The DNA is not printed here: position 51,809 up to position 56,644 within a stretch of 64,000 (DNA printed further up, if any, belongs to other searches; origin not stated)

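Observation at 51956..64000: Translationally coupled operon: reductase-terminated type I PKS, PPTase, sensor-less MCP and giant STK-STAND-GAF kinase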

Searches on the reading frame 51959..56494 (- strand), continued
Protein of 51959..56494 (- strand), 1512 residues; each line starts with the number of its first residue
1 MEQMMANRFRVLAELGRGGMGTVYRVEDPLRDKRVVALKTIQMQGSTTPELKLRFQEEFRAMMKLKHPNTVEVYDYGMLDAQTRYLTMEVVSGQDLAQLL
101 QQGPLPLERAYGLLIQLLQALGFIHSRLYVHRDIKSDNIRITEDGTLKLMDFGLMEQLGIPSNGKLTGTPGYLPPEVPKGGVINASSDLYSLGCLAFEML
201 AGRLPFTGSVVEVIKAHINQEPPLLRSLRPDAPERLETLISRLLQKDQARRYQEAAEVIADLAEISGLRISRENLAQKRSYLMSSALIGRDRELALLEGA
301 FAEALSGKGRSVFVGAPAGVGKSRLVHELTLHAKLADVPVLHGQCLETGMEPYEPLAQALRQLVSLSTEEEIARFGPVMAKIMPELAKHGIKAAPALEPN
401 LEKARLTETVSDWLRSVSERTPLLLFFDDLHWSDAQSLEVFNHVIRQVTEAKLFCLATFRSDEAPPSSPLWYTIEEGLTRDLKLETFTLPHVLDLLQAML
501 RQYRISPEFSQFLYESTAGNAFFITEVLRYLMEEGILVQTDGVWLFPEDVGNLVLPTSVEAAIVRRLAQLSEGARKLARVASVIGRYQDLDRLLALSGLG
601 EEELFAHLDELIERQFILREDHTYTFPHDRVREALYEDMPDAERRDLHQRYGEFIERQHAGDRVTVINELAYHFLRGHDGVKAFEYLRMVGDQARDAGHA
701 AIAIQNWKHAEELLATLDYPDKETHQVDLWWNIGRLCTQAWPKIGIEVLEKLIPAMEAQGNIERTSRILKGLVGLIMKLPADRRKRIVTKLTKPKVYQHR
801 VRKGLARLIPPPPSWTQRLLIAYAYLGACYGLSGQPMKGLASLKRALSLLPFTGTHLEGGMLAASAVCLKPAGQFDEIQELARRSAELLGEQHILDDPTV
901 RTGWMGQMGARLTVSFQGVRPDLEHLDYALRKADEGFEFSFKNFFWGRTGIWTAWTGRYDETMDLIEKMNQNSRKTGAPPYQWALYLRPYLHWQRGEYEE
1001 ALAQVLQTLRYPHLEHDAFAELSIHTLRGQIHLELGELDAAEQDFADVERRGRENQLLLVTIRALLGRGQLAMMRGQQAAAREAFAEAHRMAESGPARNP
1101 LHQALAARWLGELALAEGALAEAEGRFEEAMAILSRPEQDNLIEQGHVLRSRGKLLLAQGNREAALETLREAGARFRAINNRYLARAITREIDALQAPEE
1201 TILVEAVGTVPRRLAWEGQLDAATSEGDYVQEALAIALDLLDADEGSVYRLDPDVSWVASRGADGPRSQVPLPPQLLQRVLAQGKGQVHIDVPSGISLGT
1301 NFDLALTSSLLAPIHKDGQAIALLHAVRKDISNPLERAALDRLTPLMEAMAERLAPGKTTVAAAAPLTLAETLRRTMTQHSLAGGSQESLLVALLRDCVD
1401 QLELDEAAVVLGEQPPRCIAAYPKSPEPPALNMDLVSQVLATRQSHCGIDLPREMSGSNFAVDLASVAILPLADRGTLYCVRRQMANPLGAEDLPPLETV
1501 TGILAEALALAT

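Call 32: find_related_loci(query=A1, collection=genome_contigs, flank=10000)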
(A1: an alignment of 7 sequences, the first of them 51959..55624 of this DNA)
Query A1 (1222 aa) in genome_contigs; peptide patterns used: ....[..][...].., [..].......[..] (x = any residue, [..] = any of these).
184 stretches matched a pattern; 10 encode a relative of the query (tblastn E <= 1e-3); 10 distinct loci.
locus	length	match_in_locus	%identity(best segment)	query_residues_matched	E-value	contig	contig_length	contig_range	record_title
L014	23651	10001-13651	83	1-1221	0e+0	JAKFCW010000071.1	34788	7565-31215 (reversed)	MAG: Candidatus Sericytochromatia bacterium isolate LC031 contig-124_978, whole genome shotgun sequence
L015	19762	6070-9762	48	1-1219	0e+0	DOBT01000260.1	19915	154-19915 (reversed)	MAG TPA_asm: Cyanobacteria bacterium UBA8530 contig_150674, whole genome shotgun sequence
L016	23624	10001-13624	44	3-1219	0e+0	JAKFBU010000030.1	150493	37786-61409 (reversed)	MAG: Candidatus Sericytochromatia bacterium isolate LC003 contig-124_37, whole genome shotgun sequence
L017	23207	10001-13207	47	1-1218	0e+0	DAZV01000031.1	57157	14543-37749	MAG TPA_asm: Candidatus Sericytochromatia bacterium S15B-MN24 CBMW_12 SRR636581.qc.1_paired_contig_2592, whole genome sh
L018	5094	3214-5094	52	3-629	0e+0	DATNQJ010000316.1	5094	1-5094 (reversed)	MAG TPA_asm: Stenomitos sp. isolate SMAG_U16504 k141_283456, whole genome shotgun sequence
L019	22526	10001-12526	38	16-891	1e-161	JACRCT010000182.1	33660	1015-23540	MAG: Deltaproteobacteria bacterium isolate NC_groundwater_1653_Pr3_B-0.1um_69_9 SR-2_scaffold_141_569420, whole genome s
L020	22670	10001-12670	31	1-908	4e-119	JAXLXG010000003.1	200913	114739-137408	MAG: Candidatus Sericytochromatia bacterium isolate STL-CYA1 C3.25.fa-3, whole genome shotgun sequence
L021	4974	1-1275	34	786-1219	3e-53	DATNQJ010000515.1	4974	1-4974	MAG TPA_asm: Stenomitos sp. isolate SMAG_U16504 k141_125734, whole genome shotgun sequence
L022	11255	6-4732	36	3-893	2e-101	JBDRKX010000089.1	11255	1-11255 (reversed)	MAG: Elusimicrobiota bacterium isolate MEGAHIT-group-1.744 k141_5893265, whole genome shotgun sequence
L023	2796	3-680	44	681-906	9e-43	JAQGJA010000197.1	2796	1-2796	MAG: Alphaproteobacteria bacterium isolate RYN_473 scaffold_825950, whole genome shotgun sequence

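Call 53: find_related_loci(query=A1, collection=metagenome_contigs, flank=10000)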
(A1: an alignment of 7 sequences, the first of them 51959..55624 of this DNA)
Query A1 (1222 aa) in metagenome_contigs; peptide patterns used: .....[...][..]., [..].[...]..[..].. (x = any residue, [..] = any of these).
600 stretches matched a pattern (row limit reached: there are more); 542 encode a relative of the query (tblastn E <= 1e-3); the best 80 are kept; 80 distinct loci.
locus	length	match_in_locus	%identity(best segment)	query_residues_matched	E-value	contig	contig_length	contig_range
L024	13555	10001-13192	53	1-1056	0e+0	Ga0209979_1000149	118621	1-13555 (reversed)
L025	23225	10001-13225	52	1-1219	0e+0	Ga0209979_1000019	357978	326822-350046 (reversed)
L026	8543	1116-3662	35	17-910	4e-72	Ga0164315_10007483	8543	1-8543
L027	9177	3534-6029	30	1-895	2e-63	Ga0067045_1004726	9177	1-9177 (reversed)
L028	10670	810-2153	34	3-436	8e-56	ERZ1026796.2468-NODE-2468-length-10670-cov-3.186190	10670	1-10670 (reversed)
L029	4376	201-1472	33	11-404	2e-54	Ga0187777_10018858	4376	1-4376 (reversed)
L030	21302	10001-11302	32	7-423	7e-54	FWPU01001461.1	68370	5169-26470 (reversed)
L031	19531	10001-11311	31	1-422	5e-53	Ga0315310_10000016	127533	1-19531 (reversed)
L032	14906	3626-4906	31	17-404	4e-52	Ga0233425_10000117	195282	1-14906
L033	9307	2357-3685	33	2-428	1e-51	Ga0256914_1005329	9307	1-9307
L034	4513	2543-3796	33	11-404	6e-51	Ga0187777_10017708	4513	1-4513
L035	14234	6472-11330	31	1-439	2e-50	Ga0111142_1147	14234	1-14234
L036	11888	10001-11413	33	1-450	4e-50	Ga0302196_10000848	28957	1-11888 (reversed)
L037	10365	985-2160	35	14-396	4e-49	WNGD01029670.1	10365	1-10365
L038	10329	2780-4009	33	3-405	2e-49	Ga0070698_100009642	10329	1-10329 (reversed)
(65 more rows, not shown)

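Call 64: find_encoding_contigs(protein=P0254, flank=10000, max_places=2)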
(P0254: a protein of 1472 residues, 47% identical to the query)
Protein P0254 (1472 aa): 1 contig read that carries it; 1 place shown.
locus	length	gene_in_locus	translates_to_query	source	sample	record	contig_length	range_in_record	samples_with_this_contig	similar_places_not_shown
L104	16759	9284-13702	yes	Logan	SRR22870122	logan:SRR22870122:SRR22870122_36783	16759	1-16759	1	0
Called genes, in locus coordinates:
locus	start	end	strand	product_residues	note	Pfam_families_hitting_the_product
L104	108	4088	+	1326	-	PF00069:Pkinase, PF03109:ABC1 (faint), PF07714:PK_Tyr_Ser-Thr, PF13428:TPR_14 (faint), PF01590:GAF (faint), PF13191:AAA_16, PF17874:TPR_MalT (weak), PF13185:GAF_2 (weak), +3 more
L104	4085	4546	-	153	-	PF22817:ApeP-like (weak), PF07977:FabA, PF22818:ApeI-like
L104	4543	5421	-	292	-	PF12146:Hydrolase_4, PF00561:Abhydrolase_1, PF01738:DLH (faint), PF12697:Abhydrolase_6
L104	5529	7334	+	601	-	PF21211:FkbH_N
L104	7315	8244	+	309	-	PF00561:Abhydrolase_1, PF12146:Hydrolase_4 (weak), PF12697:Abhydrolase_6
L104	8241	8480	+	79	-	PF00550:PP-binding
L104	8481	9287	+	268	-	PF03096:Ndr (weak), PF00561:Abhydrolase_1, PF00975:Thioesterase, PF12146:Hydrolase_4, PF12697:Abhydrolase_6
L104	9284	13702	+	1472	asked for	PF00069:Pkinase, PF07714:PK_Tyr_Ser-Thr, PF13191:AAA_16, PF17874:TPR_MalT (weak), PF13424:TPR_12 (weak), PF13185:GAF_2 (faint), PF13492:GAF_3 (weak)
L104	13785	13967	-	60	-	-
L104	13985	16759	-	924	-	?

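Call 69: search_protein_families(library=pfam, proteins=[L017:3930-5588:-, L017:5720-7678:-, L017:7881-9098:+, L017:13357-14832:-, L017:15247-17352:+, L017:17453-18196:-, L017:19858-21036:+, L024:2681-8446:-, L024:2042-2650:-, L017:1544-2488:+], max_evalue=0.0001)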
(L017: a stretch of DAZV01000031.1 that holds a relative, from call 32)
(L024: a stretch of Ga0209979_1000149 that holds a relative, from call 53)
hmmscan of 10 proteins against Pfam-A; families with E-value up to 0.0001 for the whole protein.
L017:3930-5588:- (552 aa): 0 families

L017:5720-7678:- (652 aa): 5 families
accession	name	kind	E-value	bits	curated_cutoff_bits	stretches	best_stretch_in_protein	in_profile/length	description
PF00990.26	GGDEF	-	4.1e-47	160.4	23.8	1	377-534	1-161/161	Diguanylate cyclase, GGDEF domain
PF13185.12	GAF_2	-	1.9e-26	93.4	28.6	2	48-184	3-136/136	GAF domain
PF01590.32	GAF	-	5.7e-25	88.8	22.4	2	48-183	1-133/133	GAF domain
PF13492.12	GAF_3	-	1.4e-21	77.7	27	2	215-348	2-128/129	GAF domain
PF13487.12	HD_5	-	9.4e-10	38.9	27.2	1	587-641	116-170/170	HD domain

L017:7881-9098:+ (405 aa): 3 families
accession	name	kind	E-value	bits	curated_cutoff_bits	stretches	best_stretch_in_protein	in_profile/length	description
PF13672.11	PP2C_2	-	2.6e-12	47.2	24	1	19-200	4-184/209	Protein phosphatase 2C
PF00481.26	PP2C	-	8.6e-08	32.6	20.3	0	33-135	30-142/255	Protein phosphatase 2C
PF07228.17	SpoIIE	-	9.5e-08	32.6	25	0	161-232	103-185/192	Stage II sporulation protein E (SpoIIE)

L017:13357-14832:- (491 aa): 2 families
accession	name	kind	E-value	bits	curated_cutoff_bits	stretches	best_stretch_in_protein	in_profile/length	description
PF00916.26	Sulfate_transp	-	2.4e-61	208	23.2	2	152-355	169-380/380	Sulfate permease family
PF01740.26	STAS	-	2.5e-13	50.1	22.6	1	396-481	8-96/106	STAS domain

L017:15247-17352:+ (701 aa): 2 families
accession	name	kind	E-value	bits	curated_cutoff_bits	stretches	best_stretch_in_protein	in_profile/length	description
PF01131.25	Topoisom_bac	-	1.2e-100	337.9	35.1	1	130-550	2-410/411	DNA topoisomerase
PF01751.28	Toprim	-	3.4e-19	69.2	23.1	1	5-115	2-96/96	Toprim domain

L017:17453-18196:- (247 aa): 2 families
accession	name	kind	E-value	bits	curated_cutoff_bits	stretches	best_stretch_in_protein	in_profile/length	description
PF01814.28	Hemerythrin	-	1.5e-17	64.7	25.3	1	94-239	3-126/127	Hemerythrin HHE cation binding domain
PF04405.19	ScdA_N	-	5e-12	45.7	32.5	1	21-74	2-55/56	Domain of Unknown function (DUF542)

L017:19858-21036:+ (392 aa): 3 families
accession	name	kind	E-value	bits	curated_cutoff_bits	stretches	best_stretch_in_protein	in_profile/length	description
PF13091.12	PLDc_2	-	4.9e-49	166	27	2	77-203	3-131/132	PLD-like domain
PF00614.28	PLDc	-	3.6e-10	39.9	21.9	0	315-336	4-25/28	Phospholipase D Active site motif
PF07894.18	SACK1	-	1.4e-09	38.4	21.4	0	150-205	216-270/274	Scaffolding anchor of CK1 domain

L024:2681-8446:- (1921 aa): 9 families
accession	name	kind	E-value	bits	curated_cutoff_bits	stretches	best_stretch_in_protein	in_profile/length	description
PF13191.12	AAA_16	-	6.4e-43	147.6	32.6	1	359-548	1-167/167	AAA ATPase domain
PF02518.31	HATPase_c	-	6.5e-34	117.1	26.4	1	1784-1893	2-110/111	Histidine kinase-, DNA gyrase B-, and HSP90-like ATPase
PF00069.31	Pkinase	-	2.7e-23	83.1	31.7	1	143-321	75-256/263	Protein kinase domain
PF00512.31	HisKA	-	5.6e-22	78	26.9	1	1670-1737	2-66/66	His Kinase A (phospho-acceptor) domain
PF08447.18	PAS_3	-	1.7e-20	73.5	25.6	1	1545-1633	3-89/89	PAS fold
PF01590.32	GAF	-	8.8e-13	49.4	22.4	1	1375-1509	4-133/133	GAF domain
PF07714.23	PK_Tyr_Ser-Thr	-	1.5e-12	47.8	23.1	1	126-317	95-249/258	Protein tyrosine and serine/threonine kinase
PF13185.12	GAF_2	-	6.8e-10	39.7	28.6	1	1370-1510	5-136/136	GAF domain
PF13492.12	GAF_3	-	8.7e-09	36.3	27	1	1375-1511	4-129/129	GAF domain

L024:2042-2650:- (202 aa): 1 family
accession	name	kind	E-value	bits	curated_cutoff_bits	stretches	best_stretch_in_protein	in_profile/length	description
PF06841.18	Phage_T4_gp19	-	1.7e-23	83.4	28.2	1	71-198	2-132/134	T4-like virus tail tube protein gp19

L017:1544-2488:+ (314 aa): 2 families
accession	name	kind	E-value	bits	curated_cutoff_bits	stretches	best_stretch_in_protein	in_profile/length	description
PF11563.14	Protoglobin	-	6e-38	130.8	25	1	17-169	2-154/158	Protoglobin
PF01740.26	STAS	-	1.6e-14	54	22.6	1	188-280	2-94/106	STAS domain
